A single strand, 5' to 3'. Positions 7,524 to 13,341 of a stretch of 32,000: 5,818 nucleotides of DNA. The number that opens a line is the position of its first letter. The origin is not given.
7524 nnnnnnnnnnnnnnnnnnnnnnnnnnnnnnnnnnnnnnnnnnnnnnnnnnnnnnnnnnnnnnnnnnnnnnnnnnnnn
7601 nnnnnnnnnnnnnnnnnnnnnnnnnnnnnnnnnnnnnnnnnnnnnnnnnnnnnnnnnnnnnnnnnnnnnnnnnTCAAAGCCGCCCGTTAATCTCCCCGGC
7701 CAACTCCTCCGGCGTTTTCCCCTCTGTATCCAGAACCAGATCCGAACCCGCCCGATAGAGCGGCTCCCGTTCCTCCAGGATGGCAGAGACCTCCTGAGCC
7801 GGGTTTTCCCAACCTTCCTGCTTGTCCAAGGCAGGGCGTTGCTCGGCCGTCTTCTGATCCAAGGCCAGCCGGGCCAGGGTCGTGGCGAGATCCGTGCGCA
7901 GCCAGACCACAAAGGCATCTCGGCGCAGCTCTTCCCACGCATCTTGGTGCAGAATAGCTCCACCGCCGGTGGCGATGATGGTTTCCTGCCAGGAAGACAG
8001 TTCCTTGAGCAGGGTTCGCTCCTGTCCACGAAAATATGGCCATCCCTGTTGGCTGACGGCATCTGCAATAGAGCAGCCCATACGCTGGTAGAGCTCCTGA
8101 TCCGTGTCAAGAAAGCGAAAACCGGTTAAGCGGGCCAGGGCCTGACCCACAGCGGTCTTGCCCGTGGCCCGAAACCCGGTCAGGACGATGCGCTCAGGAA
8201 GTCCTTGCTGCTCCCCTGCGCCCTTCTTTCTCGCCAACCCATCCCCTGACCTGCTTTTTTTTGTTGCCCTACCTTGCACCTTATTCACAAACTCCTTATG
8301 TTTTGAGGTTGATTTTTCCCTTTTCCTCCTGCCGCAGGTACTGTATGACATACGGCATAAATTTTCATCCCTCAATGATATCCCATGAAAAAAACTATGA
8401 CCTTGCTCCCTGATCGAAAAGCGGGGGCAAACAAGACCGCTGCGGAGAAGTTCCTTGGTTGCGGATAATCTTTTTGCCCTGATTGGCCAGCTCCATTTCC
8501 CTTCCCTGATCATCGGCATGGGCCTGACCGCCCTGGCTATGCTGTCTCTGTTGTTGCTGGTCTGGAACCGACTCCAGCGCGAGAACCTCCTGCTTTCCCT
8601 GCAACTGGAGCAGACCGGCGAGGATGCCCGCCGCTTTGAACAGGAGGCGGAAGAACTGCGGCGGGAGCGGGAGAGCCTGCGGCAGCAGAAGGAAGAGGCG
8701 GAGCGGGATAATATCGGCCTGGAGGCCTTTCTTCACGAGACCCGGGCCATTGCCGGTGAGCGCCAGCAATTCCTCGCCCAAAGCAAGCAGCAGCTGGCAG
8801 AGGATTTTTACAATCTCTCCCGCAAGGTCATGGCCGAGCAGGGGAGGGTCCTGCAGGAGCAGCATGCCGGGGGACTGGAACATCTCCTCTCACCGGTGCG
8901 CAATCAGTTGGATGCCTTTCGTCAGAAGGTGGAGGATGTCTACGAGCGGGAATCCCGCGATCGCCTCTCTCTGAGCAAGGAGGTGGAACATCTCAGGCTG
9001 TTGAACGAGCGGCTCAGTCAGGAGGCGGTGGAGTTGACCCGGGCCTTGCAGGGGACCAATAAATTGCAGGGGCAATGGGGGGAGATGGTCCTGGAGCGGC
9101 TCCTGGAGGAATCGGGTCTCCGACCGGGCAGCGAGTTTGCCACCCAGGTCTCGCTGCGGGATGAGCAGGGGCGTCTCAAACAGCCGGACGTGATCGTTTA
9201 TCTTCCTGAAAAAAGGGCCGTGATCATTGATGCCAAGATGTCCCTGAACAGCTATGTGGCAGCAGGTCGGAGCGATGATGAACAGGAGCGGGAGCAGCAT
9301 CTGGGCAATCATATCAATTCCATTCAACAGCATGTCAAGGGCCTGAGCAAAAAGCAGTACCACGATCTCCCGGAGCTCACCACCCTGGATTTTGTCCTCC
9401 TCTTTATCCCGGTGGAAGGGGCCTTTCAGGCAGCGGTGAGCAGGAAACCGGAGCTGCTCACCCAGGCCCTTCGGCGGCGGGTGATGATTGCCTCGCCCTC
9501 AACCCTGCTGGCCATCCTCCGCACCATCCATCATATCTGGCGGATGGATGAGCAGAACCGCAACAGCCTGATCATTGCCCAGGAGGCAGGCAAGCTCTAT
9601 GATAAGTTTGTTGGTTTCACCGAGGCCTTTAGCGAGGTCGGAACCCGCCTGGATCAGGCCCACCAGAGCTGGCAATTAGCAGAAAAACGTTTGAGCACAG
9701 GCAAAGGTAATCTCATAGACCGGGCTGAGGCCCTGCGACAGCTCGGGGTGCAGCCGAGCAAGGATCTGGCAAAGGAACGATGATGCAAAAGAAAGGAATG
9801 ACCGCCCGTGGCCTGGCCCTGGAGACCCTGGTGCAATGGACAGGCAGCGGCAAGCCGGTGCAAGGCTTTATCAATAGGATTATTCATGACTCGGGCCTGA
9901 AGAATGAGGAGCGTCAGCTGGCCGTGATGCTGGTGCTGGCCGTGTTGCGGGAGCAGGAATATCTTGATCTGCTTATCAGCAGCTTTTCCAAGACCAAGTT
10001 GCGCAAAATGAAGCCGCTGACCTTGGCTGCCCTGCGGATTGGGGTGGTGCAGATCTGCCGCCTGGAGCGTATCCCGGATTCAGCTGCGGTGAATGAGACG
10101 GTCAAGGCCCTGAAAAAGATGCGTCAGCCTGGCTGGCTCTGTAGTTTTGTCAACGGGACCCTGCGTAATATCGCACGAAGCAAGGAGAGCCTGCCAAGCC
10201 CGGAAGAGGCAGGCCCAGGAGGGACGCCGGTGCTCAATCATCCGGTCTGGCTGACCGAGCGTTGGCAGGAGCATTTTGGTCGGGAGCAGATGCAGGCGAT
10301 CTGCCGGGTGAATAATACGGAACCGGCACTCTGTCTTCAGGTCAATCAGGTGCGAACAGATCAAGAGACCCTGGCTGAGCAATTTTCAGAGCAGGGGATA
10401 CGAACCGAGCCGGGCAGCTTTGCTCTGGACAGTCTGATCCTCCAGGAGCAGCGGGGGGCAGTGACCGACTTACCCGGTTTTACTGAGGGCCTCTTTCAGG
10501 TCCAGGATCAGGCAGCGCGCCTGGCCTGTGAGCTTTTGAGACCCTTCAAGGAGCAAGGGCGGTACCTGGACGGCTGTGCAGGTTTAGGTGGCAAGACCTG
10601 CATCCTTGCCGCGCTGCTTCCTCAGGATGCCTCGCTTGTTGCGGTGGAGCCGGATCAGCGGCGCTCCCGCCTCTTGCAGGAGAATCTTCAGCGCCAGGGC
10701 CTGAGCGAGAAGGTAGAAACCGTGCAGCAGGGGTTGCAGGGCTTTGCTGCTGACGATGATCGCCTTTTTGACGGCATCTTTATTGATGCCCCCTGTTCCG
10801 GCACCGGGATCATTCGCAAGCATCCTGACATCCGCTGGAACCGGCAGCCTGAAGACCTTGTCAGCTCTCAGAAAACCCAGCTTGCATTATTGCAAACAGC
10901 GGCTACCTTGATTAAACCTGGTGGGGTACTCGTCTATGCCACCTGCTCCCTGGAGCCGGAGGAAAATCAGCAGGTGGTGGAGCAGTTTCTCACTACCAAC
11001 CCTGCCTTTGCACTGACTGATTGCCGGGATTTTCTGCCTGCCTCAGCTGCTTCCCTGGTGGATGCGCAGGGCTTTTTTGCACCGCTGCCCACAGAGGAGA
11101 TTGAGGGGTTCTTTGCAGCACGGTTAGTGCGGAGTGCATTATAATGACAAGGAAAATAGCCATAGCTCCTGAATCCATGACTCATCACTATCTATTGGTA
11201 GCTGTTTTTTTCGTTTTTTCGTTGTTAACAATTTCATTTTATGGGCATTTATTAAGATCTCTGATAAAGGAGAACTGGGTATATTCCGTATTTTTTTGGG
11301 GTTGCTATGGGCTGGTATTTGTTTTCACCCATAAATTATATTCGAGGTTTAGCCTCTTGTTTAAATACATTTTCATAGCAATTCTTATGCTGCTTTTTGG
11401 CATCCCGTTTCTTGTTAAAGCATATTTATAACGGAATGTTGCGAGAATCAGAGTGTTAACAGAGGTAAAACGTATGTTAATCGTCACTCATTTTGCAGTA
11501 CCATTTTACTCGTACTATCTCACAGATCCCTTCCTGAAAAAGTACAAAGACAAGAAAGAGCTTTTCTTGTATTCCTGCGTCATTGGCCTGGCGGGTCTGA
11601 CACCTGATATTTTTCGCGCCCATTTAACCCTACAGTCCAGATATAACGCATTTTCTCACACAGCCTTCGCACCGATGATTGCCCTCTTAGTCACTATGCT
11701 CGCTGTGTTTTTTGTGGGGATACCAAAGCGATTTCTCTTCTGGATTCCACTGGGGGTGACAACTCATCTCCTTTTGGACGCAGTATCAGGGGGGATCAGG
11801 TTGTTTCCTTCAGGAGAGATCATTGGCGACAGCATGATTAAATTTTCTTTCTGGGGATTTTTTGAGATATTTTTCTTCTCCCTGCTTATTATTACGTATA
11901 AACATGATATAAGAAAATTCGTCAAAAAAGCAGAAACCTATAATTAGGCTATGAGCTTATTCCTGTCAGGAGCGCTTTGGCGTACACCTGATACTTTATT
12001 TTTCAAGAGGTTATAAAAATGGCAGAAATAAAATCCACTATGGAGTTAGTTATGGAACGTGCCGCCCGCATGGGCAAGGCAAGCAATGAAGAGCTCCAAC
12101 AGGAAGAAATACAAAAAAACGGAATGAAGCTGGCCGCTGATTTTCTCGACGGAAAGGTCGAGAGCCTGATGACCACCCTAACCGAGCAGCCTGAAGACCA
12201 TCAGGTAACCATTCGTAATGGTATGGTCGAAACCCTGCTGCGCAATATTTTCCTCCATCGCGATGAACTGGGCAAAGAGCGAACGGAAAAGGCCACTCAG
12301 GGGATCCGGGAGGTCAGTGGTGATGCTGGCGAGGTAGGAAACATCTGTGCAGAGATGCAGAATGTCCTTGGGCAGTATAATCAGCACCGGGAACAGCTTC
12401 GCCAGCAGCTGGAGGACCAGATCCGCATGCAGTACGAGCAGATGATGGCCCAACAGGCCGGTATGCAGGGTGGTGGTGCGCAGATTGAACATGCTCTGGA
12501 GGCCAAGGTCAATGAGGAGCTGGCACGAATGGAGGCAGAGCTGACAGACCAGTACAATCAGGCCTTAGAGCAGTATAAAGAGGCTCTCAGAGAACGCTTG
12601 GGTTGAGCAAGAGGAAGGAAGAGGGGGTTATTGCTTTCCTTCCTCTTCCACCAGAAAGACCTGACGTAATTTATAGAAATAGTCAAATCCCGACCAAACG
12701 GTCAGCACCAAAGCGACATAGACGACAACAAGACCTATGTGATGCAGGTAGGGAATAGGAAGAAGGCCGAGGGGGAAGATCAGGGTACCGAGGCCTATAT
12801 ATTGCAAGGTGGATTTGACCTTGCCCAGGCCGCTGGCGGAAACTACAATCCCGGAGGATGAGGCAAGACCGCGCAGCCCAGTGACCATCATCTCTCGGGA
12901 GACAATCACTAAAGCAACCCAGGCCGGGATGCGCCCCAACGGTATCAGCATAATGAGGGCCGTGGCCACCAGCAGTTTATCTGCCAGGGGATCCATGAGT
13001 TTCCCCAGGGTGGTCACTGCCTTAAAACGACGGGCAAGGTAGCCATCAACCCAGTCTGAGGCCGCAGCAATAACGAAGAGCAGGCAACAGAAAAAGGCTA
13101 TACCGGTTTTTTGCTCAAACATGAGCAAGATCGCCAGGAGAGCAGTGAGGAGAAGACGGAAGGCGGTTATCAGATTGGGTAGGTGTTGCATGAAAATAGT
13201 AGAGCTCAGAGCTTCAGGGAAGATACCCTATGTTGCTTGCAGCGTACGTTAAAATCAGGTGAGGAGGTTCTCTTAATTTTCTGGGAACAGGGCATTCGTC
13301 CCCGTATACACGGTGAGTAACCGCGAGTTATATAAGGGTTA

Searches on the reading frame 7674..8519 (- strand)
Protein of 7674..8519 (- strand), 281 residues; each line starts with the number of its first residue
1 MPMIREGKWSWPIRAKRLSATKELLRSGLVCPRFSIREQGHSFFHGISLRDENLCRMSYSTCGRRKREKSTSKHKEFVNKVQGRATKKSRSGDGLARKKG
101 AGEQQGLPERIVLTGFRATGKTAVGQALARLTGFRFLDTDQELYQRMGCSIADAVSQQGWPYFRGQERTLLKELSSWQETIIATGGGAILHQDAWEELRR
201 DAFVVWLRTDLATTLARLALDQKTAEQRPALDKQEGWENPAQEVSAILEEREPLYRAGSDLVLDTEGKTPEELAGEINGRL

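Call 45: search_protein_families(library=pfam, proteins=[window:7674-8519:-], max_evalue=0.01)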
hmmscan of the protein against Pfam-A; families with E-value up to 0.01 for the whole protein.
window:7674-8519:- (281 aa): 2 families
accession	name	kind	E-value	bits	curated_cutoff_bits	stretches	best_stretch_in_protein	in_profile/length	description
PF01202.28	SKI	-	3.5e-37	128.4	22.1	1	117-277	1-154/159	Shikimate kinase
PF13238.12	AAA_18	-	1.8e-07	32.1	29.4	1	111-227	1-117/128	AAA domain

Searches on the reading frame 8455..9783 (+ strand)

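Call 43: search_protein_families(library=pfam, proteins=[window:8455-9783:+], max_evalue=0.01)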
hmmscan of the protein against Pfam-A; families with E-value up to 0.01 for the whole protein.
window:8455-9783:+ (442 aa): 1 family
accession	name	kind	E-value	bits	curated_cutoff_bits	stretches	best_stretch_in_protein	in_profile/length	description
PF02646.22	RmuC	-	1.5e-99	333.3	26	1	141-436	3-290/291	RmuC family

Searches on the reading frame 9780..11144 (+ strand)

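Call 43: search_protein_families(library=pfam, proteins=[window:9780-11144:+], max_evalue=0.01)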
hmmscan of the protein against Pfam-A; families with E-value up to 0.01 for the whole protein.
window:9780-11144:+ (454 aa): 8 families
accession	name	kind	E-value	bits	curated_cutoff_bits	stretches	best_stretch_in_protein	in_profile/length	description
PF01189.24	Methyltr_RsmB-F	-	9.9e-48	162.9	27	1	257-449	7-198/199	16S rRNA methyltransferase RsmB/F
PF01029.23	NusB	-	1.7e-24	87.2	23.1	1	7-133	1-133/133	NusB family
PF22458.1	RsmF-B_ferredox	-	6.1e-18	65.2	27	1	154-224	1-70/74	Methyltr_RsmF/B-like, ferredoxin-like domain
PF03602.21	Cons_hypoth95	-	0.00049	20.3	24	1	252-340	35-124/182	Conserved hypothetical protein 95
PF13489.12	Methyltransf_23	-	0.0013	18.9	27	0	244-394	8-124/164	Methyltransferase domain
PF13578.12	Methyltransf_24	-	0.0016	19.7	26.3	0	270-343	8-82/105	Methyltransferase domain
PF01135.25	PCMT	-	0.0037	17.5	20.3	1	248-336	64-149/210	Protein-L-isoaspartate(D-aspartate) O-methyltransferase (PCMT)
PF13649.12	Methyltransf_25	-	0.0066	17.6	27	0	263-335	2-70/97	Methyltransferase domain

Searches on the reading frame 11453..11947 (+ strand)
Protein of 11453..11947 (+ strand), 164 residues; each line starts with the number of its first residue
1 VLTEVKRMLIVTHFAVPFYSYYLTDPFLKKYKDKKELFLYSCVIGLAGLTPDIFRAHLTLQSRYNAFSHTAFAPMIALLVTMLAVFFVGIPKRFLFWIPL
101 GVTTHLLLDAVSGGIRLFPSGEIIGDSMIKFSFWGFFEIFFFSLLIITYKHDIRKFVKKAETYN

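Call 43: search_protein_families(library=pfam, proteins=[window:11453-11947:+], max_evalue=0.01)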
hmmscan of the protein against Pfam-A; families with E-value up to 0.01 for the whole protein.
window:11453-11947:+ (164 aa): 1 family
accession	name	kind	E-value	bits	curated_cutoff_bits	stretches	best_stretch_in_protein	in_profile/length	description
PF04307.19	YdjM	-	2.7e-06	27.4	29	1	8-143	1-140/176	YdjM inner membrane protein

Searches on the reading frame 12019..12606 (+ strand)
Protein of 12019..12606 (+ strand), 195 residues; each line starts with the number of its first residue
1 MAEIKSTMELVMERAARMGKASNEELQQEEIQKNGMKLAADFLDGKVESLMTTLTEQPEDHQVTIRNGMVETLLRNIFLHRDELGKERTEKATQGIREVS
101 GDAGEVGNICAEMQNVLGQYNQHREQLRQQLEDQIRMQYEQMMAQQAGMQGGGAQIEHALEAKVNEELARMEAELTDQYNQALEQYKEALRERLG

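Call 43: search_protein_families(library=pfam, proteins=[window:12019-12606:+], max_evalue=0.01)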
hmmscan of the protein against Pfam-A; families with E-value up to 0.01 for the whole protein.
window:12019-12606:+ (195 aa): 2 families
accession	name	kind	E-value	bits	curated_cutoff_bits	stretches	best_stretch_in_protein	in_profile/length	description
PF20362.3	DUF6657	-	0.00038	21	27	1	54-187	4-137/142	Family of unknown function (DUF6657)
PF17111.11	PigL_N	-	0.0057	16.5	27.2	1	102-194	73-166/209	Pigment biosynthesis cluster protein PigL N-terminal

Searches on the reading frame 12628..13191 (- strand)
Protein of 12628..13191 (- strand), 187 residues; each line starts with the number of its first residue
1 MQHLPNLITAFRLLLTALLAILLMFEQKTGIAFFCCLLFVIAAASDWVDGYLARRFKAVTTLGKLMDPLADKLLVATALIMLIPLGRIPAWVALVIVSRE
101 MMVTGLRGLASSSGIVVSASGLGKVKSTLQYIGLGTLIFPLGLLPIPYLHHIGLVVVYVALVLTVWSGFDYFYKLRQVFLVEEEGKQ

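Call 43: search_protein_families(library=pfam, proteins=[window:12628-13191:-], max_evalue=0.01)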
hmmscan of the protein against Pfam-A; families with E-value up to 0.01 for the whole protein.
window:12628-13191:- (187 aa): 1 family
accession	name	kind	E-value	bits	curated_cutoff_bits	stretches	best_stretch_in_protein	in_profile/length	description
PF01066.26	CDP-OH_P_transf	-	2.1e-39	135.8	22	1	3-166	2-152/152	CDP-alcohol phosphatidyltransferase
